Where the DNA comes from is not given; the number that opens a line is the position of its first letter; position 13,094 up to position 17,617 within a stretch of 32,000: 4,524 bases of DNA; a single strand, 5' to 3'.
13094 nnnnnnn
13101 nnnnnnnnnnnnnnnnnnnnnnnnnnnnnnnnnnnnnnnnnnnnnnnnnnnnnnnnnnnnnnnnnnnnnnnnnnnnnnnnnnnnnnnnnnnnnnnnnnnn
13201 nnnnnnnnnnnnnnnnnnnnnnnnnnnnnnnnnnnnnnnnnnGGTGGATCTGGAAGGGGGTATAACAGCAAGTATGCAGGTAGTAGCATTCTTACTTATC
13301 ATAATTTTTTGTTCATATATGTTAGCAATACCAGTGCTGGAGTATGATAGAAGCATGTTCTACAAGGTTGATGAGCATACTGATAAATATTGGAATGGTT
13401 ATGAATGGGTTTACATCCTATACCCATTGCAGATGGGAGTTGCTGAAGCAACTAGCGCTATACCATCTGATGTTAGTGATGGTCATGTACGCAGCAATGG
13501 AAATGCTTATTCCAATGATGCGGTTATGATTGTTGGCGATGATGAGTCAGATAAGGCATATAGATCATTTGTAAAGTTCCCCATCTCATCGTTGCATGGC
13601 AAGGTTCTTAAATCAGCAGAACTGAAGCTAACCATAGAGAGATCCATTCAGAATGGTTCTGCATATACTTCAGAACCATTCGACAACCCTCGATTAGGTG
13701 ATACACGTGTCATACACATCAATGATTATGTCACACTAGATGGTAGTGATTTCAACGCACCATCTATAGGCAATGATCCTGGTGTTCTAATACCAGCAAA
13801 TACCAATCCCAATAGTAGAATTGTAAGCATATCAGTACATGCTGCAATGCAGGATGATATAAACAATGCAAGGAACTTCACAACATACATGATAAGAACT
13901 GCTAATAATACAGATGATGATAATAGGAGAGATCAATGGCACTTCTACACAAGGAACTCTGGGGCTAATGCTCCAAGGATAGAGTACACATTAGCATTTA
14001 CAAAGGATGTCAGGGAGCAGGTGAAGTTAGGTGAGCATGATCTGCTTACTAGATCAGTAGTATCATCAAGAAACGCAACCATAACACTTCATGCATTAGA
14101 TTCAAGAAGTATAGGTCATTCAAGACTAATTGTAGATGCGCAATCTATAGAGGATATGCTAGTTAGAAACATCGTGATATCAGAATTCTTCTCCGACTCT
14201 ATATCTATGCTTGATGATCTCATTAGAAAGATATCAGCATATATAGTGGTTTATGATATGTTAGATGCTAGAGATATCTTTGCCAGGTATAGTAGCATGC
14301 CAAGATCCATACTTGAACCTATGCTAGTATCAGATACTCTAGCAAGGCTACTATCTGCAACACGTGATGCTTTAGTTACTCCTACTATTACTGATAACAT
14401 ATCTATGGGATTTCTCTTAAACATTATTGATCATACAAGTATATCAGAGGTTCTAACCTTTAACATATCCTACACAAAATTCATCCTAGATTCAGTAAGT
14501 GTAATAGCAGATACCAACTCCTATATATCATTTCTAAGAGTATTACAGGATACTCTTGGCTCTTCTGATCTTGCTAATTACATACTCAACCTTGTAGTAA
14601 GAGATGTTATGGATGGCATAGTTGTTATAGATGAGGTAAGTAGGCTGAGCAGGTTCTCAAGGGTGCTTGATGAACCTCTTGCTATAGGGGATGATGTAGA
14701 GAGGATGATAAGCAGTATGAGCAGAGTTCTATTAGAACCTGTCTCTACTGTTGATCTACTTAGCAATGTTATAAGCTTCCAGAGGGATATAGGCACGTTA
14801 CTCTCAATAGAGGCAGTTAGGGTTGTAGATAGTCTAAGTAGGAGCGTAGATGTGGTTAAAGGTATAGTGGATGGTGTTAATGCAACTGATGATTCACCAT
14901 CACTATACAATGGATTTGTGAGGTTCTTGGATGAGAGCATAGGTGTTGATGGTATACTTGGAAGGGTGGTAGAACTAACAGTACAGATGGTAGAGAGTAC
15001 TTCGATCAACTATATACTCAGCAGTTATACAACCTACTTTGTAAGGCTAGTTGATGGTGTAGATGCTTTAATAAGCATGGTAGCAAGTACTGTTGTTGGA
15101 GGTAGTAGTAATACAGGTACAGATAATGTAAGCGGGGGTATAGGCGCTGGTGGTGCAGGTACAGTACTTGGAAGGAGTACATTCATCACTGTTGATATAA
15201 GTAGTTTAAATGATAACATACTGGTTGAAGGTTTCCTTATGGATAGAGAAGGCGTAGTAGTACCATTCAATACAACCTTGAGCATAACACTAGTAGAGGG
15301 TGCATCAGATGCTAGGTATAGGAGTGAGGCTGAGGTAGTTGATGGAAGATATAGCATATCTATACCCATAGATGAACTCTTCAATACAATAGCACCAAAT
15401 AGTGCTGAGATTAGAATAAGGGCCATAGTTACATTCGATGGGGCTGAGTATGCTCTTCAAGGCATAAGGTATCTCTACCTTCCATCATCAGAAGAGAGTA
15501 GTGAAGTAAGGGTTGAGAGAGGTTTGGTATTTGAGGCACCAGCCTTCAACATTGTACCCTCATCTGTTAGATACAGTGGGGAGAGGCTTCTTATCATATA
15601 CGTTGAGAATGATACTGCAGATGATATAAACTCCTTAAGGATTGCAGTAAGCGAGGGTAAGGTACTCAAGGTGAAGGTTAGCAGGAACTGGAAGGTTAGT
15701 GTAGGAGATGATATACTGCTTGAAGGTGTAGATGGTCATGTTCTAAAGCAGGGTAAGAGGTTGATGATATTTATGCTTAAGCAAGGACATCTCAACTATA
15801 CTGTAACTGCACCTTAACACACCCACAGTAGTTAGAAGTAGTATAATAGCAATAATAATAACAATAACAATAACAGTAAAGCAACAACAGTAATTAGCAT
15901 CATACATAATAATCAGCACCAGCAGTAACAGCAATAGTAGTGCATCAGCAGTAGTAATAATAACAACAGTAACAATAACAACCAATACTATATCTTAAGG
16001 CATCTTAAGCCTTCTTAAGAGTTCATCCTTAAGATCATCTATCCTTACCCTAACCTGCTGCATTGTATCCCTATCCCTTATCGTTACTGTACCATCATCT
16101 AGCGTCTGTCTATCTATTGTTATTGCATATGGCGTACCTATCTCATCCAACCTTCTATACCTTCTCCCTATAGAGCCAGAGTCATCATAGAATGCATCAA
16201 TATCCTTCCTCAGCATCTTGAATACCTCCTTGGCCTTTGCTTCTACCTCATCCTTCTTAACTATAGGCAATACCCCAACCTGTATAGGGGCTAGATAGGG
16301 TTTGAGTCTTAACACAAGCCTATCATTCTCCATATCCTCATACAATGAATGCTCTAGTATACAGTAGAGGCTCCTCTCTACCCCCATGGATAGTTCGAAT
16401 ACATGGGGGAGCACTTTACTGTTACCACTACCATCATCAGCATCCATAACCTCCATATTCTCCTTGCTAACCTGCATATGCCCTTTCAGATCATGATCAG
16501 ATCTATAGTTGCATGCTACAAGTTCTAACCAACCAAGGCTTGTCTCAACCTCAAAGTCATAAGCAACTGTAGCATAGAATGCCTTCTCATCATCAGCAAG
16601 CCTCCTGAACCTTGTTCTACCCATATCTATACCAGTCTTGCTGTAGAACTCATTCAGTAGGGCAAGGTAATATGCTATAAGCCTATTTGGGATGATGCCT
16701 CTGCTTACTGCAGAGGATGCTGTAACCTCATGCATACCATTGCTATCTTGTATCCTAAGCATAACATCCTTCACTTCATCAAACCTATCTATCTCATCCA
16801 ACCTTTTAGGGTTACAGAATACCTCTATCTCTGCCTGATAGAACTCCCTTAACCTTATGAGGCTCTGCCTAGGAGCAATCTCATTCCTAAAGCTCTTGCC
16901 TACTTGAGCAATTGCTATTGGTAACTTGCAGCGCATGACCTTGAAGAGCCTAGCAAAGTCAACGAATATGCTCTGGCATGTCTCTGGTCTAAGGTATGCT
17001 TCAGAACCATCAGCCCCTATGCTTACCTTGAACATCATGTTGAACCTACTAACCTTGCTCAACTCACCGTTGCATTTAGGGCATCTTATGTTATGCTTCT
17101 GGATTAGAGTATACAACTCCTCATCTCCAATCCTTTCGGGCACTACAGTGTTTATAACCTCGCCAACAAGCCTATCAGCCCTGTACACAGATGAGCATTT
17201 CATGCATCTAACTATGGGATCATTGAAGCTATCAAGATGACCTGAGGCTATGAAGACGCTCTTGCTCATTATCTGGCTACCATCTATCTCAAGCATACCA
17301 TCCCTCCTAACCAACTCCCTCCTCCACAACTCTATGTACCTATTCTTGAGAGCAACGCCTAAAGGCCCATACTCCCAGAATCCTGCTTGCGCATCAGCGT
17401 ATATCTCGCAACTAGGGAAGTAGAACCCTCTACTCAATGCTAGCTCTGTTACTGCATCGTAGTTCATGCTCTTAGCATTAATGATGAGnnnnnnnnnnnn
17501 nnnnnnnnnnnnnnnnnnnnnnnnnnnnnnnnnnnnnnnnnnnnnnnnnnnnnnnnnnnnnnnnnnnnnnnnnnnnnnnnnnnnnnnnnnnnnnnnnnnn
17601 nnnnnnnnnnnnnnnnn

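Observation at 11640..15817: Divergent three-gene orphan module of anchored extracellular proteins: candidate undescribed archaeal surface-fibre/adhesion system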

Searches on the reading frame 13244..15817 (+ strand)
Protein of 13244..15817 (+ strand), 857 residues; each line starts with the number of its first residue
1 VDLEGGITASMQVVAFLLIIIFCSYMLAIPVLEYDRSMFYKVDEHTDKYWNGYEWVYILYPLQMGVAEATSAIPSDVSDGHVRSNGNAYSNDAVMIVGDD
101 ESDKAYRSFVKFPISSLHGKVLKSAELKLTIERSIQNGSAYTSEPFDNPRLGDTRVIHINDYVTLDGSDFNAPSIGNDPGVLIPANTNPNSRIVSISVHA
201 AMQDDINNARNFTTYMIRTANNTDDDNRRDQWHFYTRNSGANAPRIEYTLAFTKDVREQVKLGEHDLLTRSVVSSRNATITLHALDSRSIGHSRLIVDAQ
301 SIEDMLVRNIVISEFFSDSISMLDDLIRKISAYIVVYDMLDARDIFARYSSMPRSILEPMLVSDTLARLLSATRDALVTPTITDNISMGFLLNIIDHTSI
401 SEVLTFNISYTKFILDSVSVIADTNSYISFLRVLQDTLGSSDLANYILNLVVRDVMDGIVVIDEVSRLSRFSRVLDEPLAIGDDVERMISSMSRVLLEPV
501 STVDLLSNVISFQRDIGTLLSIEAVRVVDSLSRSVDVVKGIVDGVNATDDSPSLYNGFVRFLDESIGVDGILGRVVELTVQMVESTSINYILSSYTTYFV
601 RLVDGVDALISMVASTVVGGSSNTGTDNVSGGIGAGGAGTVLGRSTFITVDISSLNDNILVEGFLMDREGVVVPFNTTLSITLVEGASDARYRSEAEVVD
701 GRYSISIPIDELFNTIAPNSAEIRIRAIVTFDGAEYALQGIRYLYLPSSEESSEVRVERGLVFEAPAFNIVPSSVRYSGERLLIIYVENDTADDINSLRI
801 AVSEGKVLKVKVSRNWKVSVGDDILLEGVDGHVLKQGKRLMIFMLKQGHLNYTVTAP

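Call 3: search_protein_families(library=pfam, proteins=[window:13244-15817:+], max_evalue=1)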
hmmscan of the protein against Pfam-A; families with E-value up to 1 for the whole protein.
window:13244-15817:+ (857 aa): 1 family
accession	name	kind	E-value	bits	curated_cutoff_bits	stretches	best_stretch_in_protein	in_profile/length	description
PF24517.2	CBM96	-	0.00014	22.2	26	1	78-137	9-70/164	Carbohydrate-binding module family 96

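Call 4: search_protein_families(library=phrogs, proteins=[window:13244-15817:+], max_evalue=1)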
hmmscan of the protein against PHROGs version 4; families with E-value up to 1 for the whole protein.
window:13244-15817:+ (857 aa): 0 families

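Call 5: search_protein_families(library=ncbifam, proteins=[window:13244-15817:+], max_evalue=1)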
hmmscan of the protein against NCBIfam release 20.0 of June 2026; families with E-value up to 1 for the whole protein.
window:13244-15817:+ (857 aa): 1 family
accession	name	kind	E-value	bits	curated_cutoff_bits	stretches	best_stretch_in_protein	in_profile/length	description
NF033679.1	DNRLRE_dom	domain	1.2e-09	38.5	34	1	85-247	10-162/164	DNRLRE domain-containing protein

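Call 14: find_homologous_proteins(query=window:13274-15817:+, max_evalue=0.001)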
Query window:13274-15817:+ (847 aa): 23 proteins with E <= 0.001 among 8000 candidates.
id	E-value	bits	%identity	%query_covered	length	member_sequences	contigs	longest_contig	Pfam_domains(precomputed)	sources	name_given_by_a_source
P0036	0.0e+0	1820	100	100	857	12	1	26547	-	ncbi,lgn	-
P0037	0.0e+0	1392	78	100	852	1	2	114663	-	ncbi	ncbi:MAG: hypothetical protein QW684_01125 [Candidatus Nitrosocaldus sp.]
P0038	0.0e+0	1369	77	100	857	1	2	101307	-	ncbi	ncbi:MAG: hypothetical protein QW572_00525 [Candidatus Nitrosocaldus sp.]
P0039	0.0e+0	1265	76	94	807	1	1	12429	-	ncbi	ncbi:MAG: hypothetical protein QW560_03695, partial [Candidatus Nitrosocaldus sp.]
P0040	0.0e+0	1088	62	100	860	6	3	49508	-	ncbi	ncbi:MAG: hypothetical protein QXW14_00680 [Candidatus Nitrosocaldus sp.]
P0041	0.0e+0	1074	61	100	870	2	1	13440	-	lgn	-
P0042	3.7e-282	956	54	100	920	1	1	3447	-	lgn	-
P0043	3.1e-250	851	44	68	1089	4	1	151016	-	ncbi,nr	ncbi:MAG: hypothetical protein NZ517_01020 [Candidatus Nitrosocaldus sp.]|nr:hypothetical protein [C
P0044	1.6e-248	845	80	61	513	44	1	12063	-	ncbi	ncbi:MAG: hypothetical protein QXL44_07690, partial [Candidatus Nitrosocaldus sp.]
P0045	3.1e-241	821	80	59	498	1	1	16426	-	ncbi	ncbi:MAG: hypothetical protein QXS95_01125, partial [Candidatus Nitrosocaldus sp.]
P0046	5.7e-42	162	52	21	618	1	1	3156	PF24517.3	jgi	jgi:hypothetical protein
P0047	6.2e-37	146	46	22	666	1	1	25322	-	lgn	-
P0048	3.9e-36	143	43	22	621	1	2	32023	PF24517.3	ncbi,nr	ncbi:hypothetical protein KEJ51_01860 [Candidatus Bathyarchaeota archaeon]|nr:hypothetical protein [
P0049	4.1e-36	143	42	25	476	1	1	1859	PF24517.3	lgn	-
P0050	1.1e-34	138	47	22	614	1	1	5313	-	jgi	-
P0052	1.1e-34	138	47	22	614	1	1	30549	-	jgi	-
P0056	1.6e-33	134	41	22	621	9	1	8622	PF24517.3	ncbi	ncbi:MAG: CFI-box-CTERM domain-containing protein [Candidatus Bathyarchaeia archaeon]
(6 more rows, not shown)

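Call 18: find_encoding_contigs(protein=P0048, flank=7000, max_places=2)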
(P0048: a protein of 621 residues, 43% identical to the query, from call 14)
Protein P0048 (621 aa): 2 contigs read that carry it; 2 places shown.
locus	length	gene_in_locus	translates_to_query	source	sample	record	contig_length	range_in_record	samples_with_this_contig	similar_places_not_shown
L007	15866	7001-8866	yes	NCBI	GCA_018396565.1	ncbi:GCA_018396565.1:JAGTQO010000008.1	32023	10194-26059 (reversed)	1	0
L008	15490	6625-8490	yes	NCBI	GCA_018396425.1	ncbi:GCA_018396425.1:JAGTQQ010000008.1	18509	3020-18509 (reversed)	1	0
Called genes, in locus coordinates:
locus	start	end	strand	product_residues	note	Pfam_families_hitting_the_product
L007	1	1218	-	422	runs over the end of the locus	PF09861:Lar_N, PF21113:LarA_C (faint)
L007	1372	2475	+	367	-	PF00155:Aminotran_1_2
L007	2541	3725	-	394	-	PF13510:Fer2_4, PF04055:Radical_SAM, PF13353:Fer4_12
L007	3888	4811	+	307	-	PF04055:Radical_SAM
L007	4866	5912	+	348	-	PF00348:polyprenyl_synt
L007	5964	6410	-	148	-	PF01850:PIN (weak)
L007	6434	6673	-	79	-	PF04014:MazE_antitoxin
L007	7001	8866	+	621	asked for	PF24517:CBM96 (faint)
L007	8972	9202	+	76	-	PF01850:PIN (weak)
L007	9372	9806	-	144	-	PF07366:SnoaL, PF12680:SnoaL_2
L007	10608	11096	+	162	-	PF04055:Radical_SAM (weak)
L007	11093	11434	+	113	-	-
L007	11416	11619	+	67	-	-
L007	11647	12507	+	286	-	PF12802:MarR_2 (weak), PF13412:HTH_24 (weak)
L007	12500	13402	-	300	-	-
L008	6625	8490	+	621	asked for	PF24517:CBM96 (faint)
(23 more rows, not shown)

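Call 19: find_encoding_contigs(protein=P0052, flank=7000, max_places=2)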
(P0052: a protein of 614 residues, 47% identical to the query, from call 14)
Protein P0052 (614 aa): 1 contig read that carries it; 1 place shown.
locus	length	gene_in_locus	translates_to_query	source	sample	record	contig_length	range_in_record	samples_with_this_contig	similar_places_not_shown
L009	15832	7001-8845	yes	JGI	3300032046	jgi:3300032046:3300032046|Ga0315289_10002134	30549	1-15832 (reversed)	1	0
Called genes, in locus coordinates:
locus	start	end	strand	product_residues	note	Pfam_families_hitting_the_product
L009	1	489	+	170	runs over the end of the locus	PF02002:TFIIE_alpha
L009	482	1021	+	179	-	PF08668:HDOD (faint), PF01966:HD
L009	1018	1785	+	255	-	PF24872:DUF2110_N, PF24873:DUF2110_C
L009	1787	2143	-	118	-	PF00903:Glyoxalase, PF12681:Glyoxalase_2 (faint), PF13669:Glyoxalase_4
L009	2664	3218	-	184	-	PF25213:HVO_A0261_N (faint), PF01047:MarR, PF12802:MarR_2 (weak), PF13404:HTH_AsnC-type, PF13412:HTH_24, PF13545:HTH_Crp_2 (weak)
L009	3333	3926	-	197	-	PF06736:TMEM175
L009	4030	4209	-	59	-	-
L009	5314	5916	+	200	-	PF06966:DUF1295 (weak), PF04191:PEMT, PF04140:ICMT, PF01222:ERG4_ERG24 (faint)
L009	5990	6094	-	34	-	-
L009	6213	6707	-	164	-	PF00881:Nitroreductase, PF14512:TM1586_NiRdase (weak), PF00881:Nitroreductase, PF14512:TM1586_NiRdase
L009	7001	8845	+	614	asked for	-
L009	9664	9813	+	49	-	-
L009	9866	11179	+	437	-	PF20695:UbiD_N, PF01977:UbiD, PF20696:UbiD_C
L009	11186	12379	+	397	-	PF04412:AcnX, PF28403:AcnX_2nd, PF28406:AcnX_3rd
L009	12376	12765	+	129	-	PF01989:AcnX_swivel_put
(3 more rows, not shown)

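Call 49: search_solved_structures(query=A3, max_evalue=1, show_alignments=2)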
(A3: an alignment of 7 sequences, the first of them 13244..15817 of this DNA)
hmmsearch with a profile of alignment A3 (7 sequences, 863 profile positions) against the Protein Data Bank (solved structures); distinct sequences matched with E-value up to 1: 6.
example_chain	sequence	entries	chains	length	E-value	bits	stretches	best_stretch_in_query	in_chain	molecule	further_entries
7eyf_A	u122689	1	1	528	0.077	14.1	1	230-334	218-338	Nuclear pore complex protein Nup155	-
7fik_W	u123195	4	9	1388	0.078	14.1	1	230-334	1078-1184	Nup155-prov protein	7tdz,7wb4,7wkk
7r1y_A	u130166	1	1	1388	0.35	12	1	230-333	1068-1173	Nuclear pore complex protein Nup155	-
5a9q_A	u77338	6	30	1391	0.35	11.9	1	230-333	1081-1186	NUCLEAR PORE COMPLEX PROTEIN NUP155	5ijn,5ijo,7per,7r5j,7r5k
7eyq_A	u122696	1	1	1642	0.44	11.6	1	230-333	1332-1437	G protein/GFP fusion protein,Nuclear pore complex protein Nup155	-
5ufl_A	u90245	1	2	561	0.45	11.6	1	393-600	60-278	Protein CIP2A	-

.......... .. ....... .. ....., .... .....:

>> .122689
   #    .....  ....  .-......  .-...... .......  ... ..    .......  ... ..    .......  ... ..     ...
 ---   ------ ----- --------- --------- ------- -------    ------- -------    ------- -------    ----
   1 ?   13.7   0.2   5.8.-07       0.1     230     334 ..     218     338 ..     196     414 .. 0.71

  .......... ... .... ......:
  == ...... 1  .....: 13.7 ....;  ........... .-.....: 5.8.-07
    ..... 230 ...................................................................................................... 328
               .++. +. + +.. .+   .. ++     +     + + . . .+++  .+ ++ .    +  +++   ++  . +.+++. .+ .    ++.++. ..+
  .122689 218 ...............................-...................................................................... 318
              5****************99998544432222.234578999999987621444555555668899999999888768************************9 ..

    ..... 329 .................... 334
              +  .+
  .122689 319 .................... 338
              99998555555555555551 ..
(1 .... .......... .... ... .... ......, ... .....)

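Call 53: find_encoding_contigs(protein=P0043, flank=7000, max_places=2)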
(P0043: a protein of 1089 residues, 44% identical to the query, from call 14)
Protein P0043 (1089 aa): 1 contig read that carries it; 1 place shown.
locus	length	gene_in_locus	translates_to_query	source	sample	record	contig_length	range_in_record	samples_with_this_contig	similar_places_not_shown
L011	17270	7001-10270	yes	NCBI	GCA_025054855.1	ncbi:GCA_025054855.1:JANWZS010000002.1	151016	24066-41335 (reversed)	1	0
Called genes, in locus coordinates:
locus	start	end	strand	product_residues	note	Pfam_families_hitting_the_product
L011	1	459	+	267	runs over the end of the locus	PF00590:TP_methylase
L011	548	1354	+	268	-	PF00590:TP_methylase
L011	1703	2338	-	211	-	PF03357:Snf7 (faint)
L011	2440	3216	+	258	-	PF01177:Asp_Glu_race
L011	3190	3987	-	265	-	PF03167:UDG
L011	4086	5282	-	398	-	PF00535:Glycos_transf_2, PF04138:GtrA_DPMS_TM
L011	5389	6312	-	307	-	-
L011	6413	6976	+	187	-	PF23140:Gp80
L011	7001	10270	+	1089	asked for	-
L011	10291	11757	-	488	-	PF00587:tRNA-synt_2b, PF03129:HGTP_anticodon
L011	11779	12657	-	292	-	PF01261:AP_endonuc_2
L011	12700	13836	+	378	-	PF26466:DNA_primase_lrg_N (faint), PF04104:DNA_primase_lrg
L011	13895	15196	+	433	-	PF01896:DNA_primase_S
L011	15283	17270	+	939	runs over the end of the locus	PF03699:UPF0182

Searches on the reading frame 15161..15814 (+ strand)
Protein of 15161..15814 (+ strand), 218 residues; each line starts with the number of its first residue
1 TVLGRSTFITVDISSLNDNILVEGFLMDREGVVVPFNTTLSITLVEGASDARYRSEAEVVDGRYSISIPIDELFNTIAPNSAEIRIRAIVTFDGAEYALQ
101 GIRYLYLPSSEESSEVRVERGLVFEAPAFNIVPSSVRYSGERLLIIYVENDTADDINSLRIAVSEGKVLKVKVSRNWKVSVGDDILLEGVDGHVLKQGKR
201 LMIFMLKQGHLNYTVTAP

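Call 90: search_protein_families(library=pfam, proteins=[window:15161-15814:+], max_evalue=0.01)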
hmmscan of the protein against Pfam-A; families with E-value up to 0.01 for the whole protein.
window:15161-15814:+ (218 aa): 0 families

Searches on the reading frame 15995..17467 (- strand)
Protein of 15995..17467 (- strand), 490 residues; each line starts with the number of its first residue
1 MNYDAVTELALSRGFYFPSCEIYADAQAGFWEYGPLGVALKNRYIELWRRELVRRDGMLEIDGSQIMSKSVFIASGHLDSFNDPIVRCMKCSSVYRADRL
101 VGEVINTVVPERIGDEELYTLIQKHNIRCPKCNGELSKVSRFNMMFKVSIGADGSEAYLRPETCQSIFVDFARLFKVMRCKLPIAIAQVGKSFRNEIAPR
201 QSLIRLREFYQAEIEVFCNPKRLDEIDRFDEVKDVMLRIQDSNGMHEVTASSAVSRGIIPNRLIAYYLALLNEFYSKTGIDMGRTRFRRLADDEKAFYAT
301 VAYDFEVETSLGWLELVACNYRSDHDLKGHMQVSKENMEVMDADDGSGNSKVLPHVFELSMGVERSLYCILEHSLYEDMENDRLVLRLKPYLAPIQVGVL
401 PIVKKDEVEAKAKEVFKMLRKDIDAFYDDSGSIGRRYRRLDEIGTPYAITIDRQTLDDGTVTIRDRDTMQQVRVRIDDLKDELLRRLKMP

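Call 3: search_protein_families(library=pfam, proteins=[window:15995-17467:-], max_evalue=1)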
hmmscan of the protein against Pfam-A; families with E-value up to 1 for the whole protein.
window:15995-17467:- (490 aa): 8 families
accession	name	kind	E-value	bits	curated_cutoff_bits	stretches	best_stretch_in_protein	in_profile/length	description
PF03129.25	HGTP_anticodon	-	2.1e-23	82.7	21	1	396-485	1-93/94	Anticodon binding domain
PF00587.30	tRNA-synt_2b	-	2.1e-14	54.4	29.3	1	154-373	8-178/179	tRNA synthetase class II core domain (G, H, P, S and T)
PF01927.22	Mut7-C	-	0.015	15.9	23.3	1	122-168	86-133/146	Mut7-C RNAse domain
PF00157.23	Pou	-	0.06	13.7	27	1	170-209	8-47/72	Pou domain - N-terminal to homeobox domain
PF19769.4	CPxCG_zf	-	0.13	12.5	27.2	0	80-98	18-36/183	CPxCG-related zinc finger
PF13717.11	Zn_ribbon_4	-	0.39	11.1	30.3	0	85-96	2-13/36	zinc-ribbon domain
PF13719.11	Zn_ribbon_5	-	0.9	9.8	29.3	0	86-97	26-37/37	zinc-ribbon domain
PF22910.1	EDR4-like_1st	-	0.92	9.7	27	0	127-134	5-12/34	Enhanced disease resistance 4-like, N-terminal domain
